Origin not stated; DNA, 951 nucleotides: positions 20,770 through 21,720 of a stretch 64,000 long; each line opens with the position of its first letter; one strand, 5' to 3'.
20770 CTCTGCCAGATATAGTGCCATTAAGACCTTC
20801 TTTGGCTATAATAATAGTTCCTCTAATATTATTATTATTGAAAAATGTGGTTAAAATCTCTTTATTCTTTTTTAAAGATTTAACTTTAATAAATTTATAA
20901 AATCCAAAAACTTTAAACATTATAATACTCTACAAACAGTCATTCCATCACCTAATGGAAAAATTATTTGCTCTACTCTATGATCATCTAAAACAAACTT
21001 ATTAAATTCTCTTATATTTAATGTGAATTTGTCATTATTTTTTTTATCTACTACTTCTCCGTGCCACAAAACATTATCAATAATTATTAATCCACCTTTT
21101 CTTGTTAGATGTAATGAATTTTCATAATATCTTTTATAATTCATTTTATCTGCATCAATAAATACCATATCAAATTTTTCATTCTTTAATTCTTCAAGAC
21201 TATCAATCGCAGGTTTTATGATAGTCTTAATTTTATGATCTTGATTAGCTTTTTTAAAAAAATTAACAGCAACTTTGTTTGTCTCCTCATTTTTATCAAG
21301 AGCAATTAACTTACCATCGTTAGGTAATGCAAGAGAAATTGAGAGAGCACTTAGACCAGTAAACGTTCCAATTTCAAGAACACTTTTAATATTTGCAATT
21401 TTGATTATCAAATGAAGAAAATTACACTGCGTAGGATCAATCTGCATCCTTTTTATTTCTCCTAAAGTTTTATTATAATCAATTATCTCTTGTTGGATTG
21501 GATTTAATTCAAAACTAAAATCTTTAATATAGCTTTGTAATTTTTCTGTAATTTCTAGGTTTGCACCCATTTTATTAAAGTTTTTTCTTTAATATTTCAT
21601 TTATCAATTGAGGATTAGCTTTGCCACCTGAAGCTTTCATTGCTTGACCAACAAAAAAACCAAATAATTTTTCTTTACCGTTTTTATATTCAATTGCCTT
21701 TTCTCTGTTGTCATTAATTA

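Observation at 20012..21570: O-methyltransferase translationally coupled to trhO: candidate two-gene 5-methoxyuridine (mo5U34) tRNA pathway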

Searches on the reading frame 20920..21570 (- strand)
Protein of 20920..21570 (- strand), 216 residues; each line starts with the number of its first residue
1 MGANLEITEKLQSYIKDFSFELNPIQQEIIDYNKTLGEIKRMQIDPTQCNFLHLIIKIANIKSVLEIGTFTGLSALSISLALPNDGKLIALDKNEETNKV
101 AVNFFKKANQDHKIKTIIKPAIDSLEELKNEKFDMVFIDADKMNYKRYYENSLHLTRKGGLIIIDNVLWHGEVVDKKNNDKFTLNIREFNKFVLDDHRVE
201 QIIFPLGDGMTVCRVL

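Call 3: search_protein_families(library=pfam, proteins=[window:20920-21570:-], max_evalue=0.01)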
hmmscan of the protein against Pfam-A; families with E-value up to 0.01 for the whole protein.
window:20920-21570:- (216 aa): 4 families
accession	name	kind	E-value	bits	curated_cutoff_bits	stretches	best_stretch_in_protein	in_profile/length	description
PF01596.23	Methyltransf_3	-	8.3e-63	211.8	22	1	34-214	19-202/204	O-methyltransferase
PF13578.12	Methyltransf_24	-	9.3e-14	52.6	26.3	1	65-167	1-105/105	Methyltransferase domain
PF13847.12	Methyltransf_31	-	0.00018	21.7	27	1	63-179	6-123/145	Methyltransferase domain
PF03602.21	Cons_hypoth95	-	0.0082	16.3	24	1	68-139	47-120/182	Conserved hypothetical protein 95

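Call 4: search_protein_families(library=ncbifam, proteins=[window:20920-21570:-], max_evalue=0.01)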
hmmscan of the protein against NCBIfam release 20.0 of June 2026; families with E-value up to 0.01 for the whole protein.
window:20920-21570:- (216 aa): 6 families
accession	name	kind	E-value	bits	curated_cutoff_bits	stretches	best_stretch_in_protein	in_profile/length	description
NF001556.0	PRK00377.1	equivalog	2.9e-09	37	238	1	57-169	37-148/198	cobalt-precorrin-6Y C(15)-methyltransferase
TIGR02469.1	CbiT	equivalog_domain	5.7e-07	29.8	78.3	1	58-166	17-122/124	precorrin-6Y C5,15-methyltransferase (decarboxylating) subunit CbiT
NF043040.1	corrin_prot_MT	hypoth_equivalog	0.00013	21.4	180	1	60-137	41-115/216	corrinoid protein-associated methyltransferase CpaM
NF011529.0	PRK14968.1-3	equivalog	0.0018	17.8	162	1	57-140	31-106/198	putative methyltransferase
TIGR03534.1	RF_mod_PrmC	equivalog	0.0034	16.9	199.1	1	60-136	88-160/253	peptide chain release factor N(5)-glutamine methyltransferase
NF052510.1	methyltran_MpqE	exception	0.006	16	335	1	57-137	43-121/234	methyl-plastoquinone biosynthesis methyltransferase MpqE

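Call 5: search_solved_structures(query=window:20920-21570:-, max_evalue=0.001, show_alignments=2)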
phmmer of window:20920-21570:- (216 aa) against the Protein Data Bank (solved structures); distinct sequences matched with E-value up to 0.001: 74 (the best 60 are shown).
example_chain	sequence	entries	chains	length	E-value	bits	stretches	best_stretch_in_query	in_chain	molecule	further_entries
3r3h_A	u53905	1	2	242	6.6e-47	163.1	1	4-213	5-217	O-methyltransferase, SAM-dependent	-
3cbg_A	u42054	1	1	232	1.1e-45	159.1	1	11-213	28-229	O-methyltransferase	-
3tr6_A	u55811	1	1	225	5.7e-44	153.5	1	7-214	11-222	O-methyltransferase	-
5lhm_A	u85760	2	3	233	1.2e-40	142.6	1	4-214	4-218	Putative O-methyltransferase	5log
8gxo_A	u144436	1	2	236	2.8e-39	138.2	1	9-214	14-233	Caffeoyl-CoA O-methyltransferase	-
8gxn_B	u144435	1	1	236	6.4e-38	133.7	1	8-214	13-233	caffeyl-CoA-O-methyltransferase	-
2hnk_A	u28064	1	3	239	1.3e-37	132.7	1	4-214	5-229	SAM-dependent O-methyltransferase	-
8uke_A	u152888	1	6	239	4e-35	124.6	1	38-215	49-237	Norbelladine 4'-O-methyltransferase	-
1sui_A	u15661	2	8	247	5e-35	124.3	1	47-214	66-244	Caffeoyl-CoA O-methyltransferase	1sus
8z8p_A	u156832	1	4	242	9.7e-35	123.4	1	47-215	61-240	Norbelladine 4'-O-methyltransferase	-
8z8r_A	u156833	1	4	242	1.2e-34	123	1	48-215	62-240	Norbelladine 4'-O-methyltransferase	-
8xe3_A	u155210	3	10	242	1.3e-34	123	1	48-215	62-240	Norbelladine 4'-O-methyltransferase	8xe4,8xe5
8z8s_A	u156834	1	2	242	2.5e-34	122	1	47-215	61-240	Norbelladine 4'-O-methyltransferase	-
8zfw_A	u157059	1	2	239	3.2e-34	121.7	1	48-215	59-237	Norbelladine 4'-O-methyltransferase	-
8xds_A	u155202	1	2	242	3.2e-34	121.6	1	48-215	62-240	norbelladine O-methyltransferase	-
4oa5_A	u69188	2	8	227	6.6e-23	84.7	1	36-213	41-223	O-methyltransferase family protein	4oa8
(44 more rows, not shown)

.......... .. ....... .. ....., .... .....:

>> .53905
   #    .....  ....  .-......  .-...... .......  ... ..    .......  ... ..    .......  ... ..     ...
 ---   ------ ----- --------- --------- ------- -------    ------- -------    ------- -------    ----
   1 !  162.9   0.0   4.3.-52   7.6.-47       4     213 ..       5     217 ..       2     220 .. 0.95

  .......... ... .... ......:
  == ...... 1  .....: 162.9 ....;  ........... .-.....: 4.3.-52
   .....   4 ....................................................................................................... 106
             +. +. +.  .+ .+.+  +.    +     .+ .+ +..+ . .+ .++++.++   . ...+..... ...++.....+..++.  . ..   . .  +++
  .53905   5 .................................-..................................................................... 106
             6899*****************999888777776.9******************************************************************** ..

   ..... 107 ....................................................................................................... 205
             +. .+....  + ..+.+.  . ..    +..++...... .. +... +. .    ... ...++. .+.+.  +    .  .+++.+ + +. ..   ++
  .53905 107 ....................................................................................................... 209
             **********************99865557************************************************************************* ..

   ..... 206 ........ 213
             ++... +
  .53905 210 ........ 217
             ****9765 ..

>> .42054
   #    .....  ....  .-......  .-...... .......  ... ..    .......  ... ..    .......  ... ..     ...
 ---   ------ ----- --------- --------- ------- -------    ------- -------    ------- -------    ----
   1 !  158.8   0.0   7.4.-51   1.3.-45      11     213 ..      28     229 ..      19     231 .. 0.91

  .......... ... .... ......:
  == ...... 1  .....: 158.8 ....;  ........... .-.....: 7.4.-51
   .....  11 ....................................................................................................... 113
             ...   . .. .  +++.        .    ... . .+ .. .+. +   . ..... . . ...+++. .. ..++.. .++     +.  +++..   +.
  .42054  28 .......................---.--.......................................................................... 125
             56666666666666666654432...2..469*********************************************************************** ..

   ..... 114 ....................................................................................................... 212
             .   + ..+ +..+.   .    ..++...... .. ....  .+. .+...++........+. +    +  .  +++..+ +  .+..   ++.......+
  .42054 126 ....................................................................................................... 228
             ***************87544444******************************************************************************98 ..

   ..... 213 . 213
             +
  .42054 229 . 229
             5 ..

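Call 6: find_homologous_proteins(query=window:20920-21570:-, max_evalue=1e-10)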
Query window:20920-21570:- (216 aa): 8000 proteins with E <= 1e-10 among 8000 candidates; the best 120 are listed.
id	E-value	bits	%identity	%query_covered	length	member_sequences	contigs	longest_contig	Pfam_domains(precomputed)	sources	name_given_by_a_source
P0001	6.0e-137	472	100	100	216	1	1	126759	PF01596.24,PF13578.13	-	-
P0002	2.0e-133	460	97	100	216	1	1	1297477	PF01596.24,PF13578.13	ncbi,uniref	ncbi:O-methyltransferase [Candidatus Pelagibacter sp.]|uniref:O-methyltransferase n=1 Tax=Candidatus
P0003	4.3e-128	443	94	100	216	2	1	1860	PF01596.24,PF13578.13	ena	-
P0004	5.0e-127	440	93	100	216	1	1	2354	PF01596.24,PF13578.13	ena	-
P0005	6.5e-127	439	93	100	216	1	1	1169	PF01596.24,PF13578.13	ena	-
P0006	1.9e-126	438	93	100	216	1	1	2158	PF01596.24,PF13578.13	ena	-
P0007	2.3e-126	437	93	100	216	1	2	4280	PF01596.24,PF13578.13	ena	-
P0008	4.2e-126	436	92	100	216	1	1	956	PF01596.24,PF13578.13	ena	-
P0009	5.2e-126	436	92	100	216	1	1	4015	PF01596.24,PF13578.13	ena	-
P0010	8.4e-126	436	93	100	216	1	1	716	PF01596.24,PF13578.13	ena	-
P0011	1.1e-125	435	93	100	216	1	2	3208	PF01596.24,PF13578.13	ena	-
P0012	1.2e-125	435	93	100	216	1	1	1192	PF13847.13,PF01596.24,PF13578.13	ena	-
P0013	1.6e-125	435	92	100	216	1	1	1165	PF01596.24,PF13578.13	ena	-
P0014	1.8e-125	434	92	100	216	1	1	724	PF13847.13,PF01596.24,PF13578.13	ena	-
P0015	3.0e-125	434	93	100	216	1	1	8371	PF01596.24,PF13578.13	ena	-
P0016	3.0e-125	434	92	100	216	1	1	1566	PF01596.24,PF13578.13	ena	-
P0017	3.8e-125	433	92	100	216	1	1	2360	PF01596.24,PF13578.13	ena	-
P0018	3.8e-125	433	92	100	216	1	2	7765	PF01596.24,PF13578.13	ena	-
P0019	5.5e-125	433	92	100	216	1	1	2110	PF13847.13,PF01596.24,PF13578.13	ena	-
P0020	5.6e-125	433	92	100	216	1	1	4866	PF01596.24,PF13578.13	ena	-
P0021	5.9e-125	433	92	100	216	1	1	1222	PF01596.24,PF13578.13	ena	-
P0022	6.5e-125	433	91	100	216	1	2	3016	PF01596.24,PF13578.13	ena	-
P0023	7.2e-125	432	92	100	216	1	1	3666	PF01596.24,PF13578.13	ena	-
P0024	7.8e-125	432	92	100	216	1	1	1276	PF01596.24,PF13578.13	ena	-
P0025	1.2e-124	432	92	100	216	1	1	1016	PF01596.24,PF13578.13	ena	-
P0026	1.5e-124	431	92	100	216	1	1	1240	PF01596.24,PF13578.13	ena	-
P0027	2.2e-124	431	92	100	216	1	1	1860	PF01596.24,PF13578.13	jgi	-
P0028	3.7e-124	430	91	100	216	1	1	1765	PF01596.24,PF13578.13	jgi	-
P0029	5.1e-124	430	91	100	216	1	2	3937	PF01596.24,PF13578.13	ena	-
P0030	7.6e-124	429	91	100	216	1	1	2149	PF01596.24,PF13578.13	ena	-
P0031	8.4e-124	429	90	100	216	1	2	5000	PF01596.24,PF13578.13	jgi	-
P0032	9.1e-124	429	91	100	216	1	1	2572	PF01596.24,PF13578.13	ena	-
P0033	1.0e-123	429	90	100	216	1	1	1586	PF01596.24,PF13578.13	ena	-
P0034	1.3e-123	428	90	100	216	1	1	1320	PF13847.13,PF01596.24,PF13578.13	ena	-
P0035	2.8e-123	427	91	100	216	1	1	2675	PF01596.24,PF13578.13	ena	-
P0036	5.0e-123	426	90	100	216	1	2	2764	PF13847.13,PF01596.24,PF13578.13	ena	-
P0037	1.3e-122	425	90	100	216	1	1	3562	PF01596.24,PF13578.13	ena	-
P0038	1.7e-122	425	90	100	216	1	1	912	PF13847.13,PF01596.24,PF13578.13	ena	-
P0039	3.6e-122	424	89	100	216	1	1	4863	PF01596.24,PF13578.13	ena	-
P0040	5.3e-122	423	89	100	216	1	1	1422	PF01596.24,PF13578.13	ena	-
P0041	5.4e-122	423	90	100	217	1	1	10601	PF01596.24,PF13578.13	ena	-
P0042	6.8e-122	423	90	100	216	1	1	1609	PF13847.13,PF01596.24,PF13578.13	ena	-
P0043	7.9e-122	423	88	100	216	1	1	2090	PF13847.13,PF01596.24,PF13578.13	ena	-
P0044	8.5e-122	422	88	100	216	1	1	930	PF01596.24,PF13578.13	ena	-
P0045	8.7e-122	422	88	100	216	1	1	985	PF01596.24,PF13578.13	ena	-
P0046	9.2e-122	422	89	100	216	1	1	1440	PF01596.24,PF13578.13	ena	-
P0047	9.9e-122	422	88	100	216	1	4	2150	PF01596.24,PF13578.13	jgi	jgi:predicted O-methyltransferase YrrM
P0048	1.0e-121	422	89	100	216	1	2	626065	PF13847.13,PF01596.24,PF13578.13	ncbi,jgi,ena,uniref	ncbi:O-methyltransferase [Candidatus Pelagibacter sp.]|jgi:predicted O-methyltransferase YrrM|uniref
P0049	1.0e-121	422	89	100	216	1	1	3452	PF13847.13,PF01596.24,PF13578.13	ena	-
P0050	1.1e-121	422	88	100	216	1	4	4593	PF01596.24,PF13578.13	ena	-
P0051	1.3e-121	422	88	100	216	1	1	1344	PF01596.24,PF13578.13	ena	-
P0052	1.3e-121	422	88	100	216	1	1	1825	PF01596.24,PF13578.13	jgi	-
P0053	1.7e-121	421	88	100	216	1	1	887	PF01596.24,PF13578.13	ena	-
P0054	1.7e-121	421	88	100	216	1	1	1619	PF01596.24,PF13578.13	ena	-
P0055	2.3e-121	421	88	100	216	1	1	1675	PF01596.24,PF13578.13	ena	-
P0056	2.5e-121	421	89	100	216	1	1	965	PF01596.24,PF13578.13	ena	-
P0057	2.7e-121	421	88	100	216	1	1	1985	PF01596.24,PF13578.13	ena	-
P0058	2.9e-121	421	88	100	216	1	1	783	PF01596.24,PF13578.13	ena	-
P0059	3.1e-121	421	88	100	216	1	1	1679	PF13847.13,PF01596.24,PF13578.13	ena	-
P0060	3.4e-121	420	88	100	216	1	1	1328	PF01596.24,PF13578.13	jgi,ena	-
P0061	5.8e-121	420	88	100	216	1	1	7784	PF01596.24,PF13578.13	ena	-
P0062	8.4e-121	419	88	100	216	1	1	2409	PF13847.13,PF01596.24,PF13578.13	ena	-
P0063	9.4e-121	419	88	100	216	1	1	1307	PF01596.24,PF13578.13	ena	-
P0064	1.1e-120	419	88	100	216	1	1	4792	PF01596.24,PF13578.13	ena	-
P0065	1.3e-120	419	88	100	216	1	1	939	PF01596.24,PF13578.13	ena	-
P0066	1.3e-120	419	88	100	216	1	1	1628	PF01596.24,PF13578.13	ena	-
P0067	1.3e-120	419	88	100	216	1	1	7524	PF01596.24,PF13578.13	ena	-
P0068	1.3e-120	419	87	100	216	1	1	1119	PF01596.24,PF13578.13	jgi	-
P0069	1.3e-120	419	88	100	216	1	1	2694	PF01596.24,PF13578.13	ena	-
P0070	1.4e-120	419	88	100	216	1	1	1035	PF01596.24,PF13578.13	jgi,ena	-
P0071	1.5e-120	418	88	100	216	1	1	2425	PF01596.24,PF13578.13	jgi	-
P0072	1.7e-120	418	88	100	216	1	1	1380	PF01596.24,PF13578.13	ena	-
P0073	1.8e-120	418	88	100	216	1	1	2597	PF01596.24,PF13578.13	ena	-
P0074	2.0e-120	418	88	100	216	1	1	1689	PF01596.24,PF13578.13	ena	-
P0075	3.1e-120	417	88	100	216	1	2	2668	PF01596.24,PF13578.13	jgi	-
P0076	4.5e-120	417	88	100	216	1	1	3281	PF01596.24,PF13578.13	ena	-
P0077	4.5e-120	417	88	100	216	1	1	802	PF01596.24,PF13578.13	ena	-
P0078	4.8e-120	417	87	100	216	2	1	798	PF01596.24,PF13578.13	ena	-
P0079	5.8e-120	416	88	100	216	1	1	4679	PF13847.13,PF01596.24,PF13578.13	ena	-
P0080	6.5e-120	416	88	100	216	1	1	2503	PF13847.13,PF01596.24,PF13578.13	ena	-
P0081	9.5e-120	416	87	100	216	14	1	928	PF01596.24,PF13578.13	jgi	jgi:predicted O-methyltransferase YrrM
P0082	9.7e-120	416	87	100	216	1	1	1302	PF01596.24,PF13578.13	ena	-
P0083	1.1e-119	415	88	100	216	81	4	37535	PF01596.24,PF13578.13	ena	-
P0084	1.2e-119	415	88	100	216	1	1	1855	PF13847.13,PF01596.24,PF13578.13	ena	-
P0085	2.0e-119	415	87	100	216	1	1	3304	PF01596.24,PF13578.13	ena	-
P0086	2.6e-119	414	87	100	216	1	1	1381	PF01596.24,PF13578.13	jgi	-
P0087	3.2e-119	414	88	100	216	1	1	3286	PF01596.24,PF13578.13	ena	-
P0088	3.3e-119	414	87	100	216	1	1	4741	PF01596.24,PF13578.13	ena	-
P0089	3.9e-119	414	87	100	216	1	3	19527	PF01596.24,PF13578.13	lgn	-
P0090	1.1e-118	412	87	100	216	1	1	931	PF01596.24,PF13578.13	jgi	-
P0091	1.4e-118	412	86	100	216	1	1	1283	PF01596.24,PF13578.13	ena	-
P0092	4.0e-118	410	86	100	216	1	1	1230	PF01596.24,PF13578.13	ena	-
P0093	1.2e-117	409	85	100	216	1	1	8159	PF01596.24,PF13578.13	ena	-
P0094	4.4e-117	407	85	100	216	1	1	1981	PF01596.24,PF13578.13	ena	-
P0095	2.7e-116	404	84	100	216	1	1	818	PF01596.24,PF13578.13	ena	-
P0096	3.7e-116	404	84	100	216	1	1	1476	PF01596.24,PF13578.13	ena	-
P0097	6.0e-116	403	84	100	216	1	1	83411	PF01596.24,PF13578.13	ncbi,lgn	-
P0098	6.9e-116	403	84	100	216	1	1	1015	PF01596.24,PF13578.13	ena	-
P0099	7.3e-116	403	84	100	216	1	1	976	PF01596.24,PF13578.13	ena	-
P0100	2.0e-115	402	83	100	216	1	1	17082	PF01596.24,PF13578.13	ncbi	-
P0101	2.0e-115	402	84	100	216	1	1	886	PF01596.24,PF13578.13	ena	-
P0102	2.3e-115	401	85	100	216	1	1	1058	PF01596.24,PF13578.13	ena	-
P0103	2.5e-115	401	83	100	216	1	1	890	PF01596.24,PF13578.13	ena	-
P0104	2.6e-115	401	83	100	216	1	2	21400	PF01596.24,PF13578.13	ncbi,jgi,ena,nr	ncbi:MAG: SAM-dependent methyltransferase [Candidatus Pelagibacter sp. TMED263]|jgi:caffeoyl-CoA O-m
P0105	2.8e-115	401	83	100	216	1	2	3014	PF01596.24,PF13578.13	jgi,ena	-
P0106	3.3e-115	401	84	100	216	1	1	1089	PF01596.24,PF13578.13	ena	-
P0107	4.3e-115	401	83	100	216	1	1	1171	PF01596.24,PF13578.13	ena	-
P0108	4.7e-115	400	84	100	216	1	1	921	PF01596.24,PF13578.13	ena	-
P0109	5.4e-115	400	82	100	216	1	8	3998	PF01596.24,PF13578.13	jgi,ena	-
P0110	5.9e-115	400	83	100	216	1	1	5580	PF01596.24,PF13578.13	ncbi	-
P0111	6.4e-115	400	84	100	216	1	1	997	PF01596.24,PF13578.13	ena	-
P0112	7.3e-115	400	84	100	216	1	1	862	PF01596.24,PF13578.13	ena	-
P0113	8.1e-115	400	84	100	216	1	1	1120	PF01596.24,PF13578.13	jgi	-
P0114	8.9e-115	400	83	100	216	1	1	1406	PF01596.24,PF13578.13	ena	-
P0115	9.5e-115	399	83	100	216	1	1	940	PF01596.24,PF13578.13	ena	-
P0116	1.2e-114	399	82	100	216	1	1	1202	PF01596.24,PF13578.13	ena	-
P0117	1.4e-114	399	83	100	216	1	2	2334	PF01596.24,PF13578.13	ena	-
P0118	1.4e-114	399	83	100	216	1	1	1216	PF01596.24,PF13578.13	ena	-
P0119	1.4e-114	399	83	100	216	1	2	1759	PF01596.24,PF13578.13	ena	-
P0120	1.9e-114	398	83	100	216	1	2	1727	PF01596.24,PF13578.13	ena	-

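Call 23: search_protein_representatives(protein=window:20920-21570:-)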
Query: 216 residues. Proteins with E-value up to 0.001 (for the whole library): 10914; up to 1e-10: 4687; up to 1e-30: 395. The best 150 are listed.
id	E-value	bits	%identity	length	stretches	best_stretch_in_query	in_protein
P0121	1.8e-79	282.5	82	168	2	125-216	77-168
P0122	4.4e-76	271.5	60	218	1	1-216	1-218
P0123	1.5e-71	256.7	77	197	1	1-154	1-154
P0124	9.3e-68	244.3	71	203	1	61-216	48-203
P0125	1.2e-66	240.6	64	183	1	1-178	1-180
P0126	1.5e-66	240.3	54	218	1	4-214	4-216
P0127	9.3e-66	237.8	71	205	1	60-216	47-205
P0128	7.0e-59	215.3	47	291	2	47-200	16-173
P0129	5.6e-58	212.3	64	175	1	1-168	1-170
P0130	5.5e-56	205.8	85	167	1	1-113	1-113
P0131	1.1e-54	201.6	42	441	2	40-214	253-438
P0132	1.1e-53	198.3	73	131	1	1-130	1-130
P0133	1.7e-51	191.2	67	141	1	79-216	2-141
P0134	6.6e-51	189.3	75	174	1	101-216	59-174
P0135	1.3e-50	188.2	75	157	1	1-122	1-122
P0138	5.4e-46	173.2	41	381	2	42-214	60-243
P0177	4.0e-40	154.0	41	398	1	7-212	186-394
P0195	1.1e-38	149.4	41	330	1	40-214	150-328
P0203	4.0e-38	147.5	33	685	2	42-188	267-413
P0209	9.0e-38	146.4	46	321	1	35-214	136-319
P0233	8.8e-37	143.1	44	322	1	35-215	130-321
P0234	9.9e-37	143.0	40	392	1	6-212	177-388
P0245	1.6e-36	142.3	39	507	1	9-216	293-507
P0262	4.8e-36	140.7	34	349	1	7-214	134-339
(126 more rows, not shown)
